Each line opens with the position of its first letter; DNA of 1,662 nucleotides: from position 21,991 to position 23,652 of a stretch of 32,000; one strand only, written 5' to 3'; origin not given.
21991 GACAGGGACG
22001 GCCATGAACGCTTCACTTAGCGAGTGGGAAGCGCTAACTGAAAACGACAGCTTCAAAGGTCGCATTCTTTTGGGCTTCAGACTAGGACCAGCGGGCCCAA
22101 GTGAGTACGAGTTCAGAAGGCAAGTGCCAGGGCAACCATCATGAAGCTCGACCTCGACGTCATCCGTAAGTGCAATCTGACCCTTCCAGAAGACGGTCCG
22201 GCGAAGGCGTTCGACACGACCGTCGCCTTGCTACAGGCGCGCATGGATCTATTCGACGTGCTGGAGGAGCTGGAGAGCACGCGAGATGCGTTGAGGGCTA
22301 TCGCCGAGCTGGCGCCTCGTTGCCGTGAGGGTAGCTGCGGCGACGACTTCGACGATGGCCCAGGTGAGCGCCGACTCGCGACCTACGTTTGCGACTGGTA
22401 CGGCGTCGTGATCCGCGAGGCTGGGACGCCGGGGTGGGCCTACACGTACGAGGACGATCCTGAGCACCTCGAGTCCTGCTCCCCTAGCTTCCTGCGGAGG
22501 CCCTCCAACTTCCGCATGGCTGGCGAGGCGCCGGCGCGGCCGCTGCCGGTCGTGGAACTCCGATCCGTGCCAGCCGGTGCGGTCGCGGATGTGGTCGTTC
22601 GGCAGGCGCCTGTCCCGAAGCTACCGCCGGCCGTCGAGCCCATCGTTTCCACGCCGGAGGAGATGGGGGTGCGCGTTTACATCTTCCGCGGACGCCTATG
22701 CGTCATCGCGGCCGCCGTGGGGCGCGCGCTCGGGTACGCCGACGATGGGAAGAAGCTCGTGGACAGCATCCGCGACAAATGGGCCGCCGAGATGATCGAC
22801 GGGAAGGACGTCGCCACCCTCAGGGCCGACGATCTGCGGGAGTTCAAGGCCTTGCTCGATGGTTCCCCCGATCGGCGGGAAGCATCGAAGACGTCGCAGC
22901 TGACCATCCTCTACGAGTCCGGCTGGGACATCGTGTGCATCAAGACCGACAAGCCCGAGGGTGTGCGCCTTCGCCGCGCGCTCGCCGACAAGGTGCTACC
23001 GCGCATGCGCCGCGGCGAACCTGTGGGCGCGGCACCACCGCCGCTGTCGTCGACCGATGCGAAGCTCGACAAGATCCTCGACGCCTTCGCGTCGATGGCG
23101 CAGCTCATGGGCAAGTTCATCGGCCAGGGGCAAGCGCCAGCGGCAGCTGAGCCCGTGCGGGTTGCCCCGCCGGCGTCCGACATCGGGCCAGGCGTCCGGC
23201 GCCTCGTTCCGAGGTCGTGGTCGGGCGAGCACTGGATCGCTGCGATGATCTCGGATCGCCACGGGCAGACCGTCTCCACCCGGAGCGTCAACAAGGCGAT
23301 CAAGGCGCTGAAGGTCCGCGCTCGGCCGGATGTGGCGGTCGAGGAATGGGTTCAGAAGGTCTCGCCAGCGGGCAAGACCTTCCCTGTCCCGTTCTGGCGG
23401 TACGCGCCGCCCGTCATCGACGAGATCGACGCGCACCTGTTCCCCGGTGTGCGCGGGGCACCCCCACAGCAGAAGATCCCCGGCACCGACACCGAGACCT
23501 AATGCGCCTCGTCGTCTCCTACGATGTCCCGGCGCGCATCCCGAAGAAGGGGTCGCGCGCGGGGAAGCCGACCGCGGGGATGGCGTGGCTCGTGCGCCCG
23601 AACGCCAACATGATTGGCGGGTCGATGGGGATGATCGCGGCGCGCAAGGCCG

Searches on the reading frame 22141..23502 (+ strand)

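Call 16: search_protein_families(library=phrogs, proteins=[window:22141-23502:+], max_evalue=0.001)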
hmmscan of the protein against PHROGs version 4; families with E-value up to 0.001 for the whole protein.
window:22141-23502:+ (453 aa): 1 family
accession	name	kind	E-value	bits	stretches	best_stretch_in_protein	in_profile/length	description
phrog_2011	-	transcription regulation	3.6e-05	24.6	1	175-291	12-112/275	anti-repressor Ant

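Call 51: search_protein_families(library=pfam, proteins=[window:22141-23502:+], max_evalue=0.01)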
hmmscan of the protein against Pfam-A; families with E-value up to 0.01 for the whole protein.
window:22141-23502:+ (453 aa): 0 families
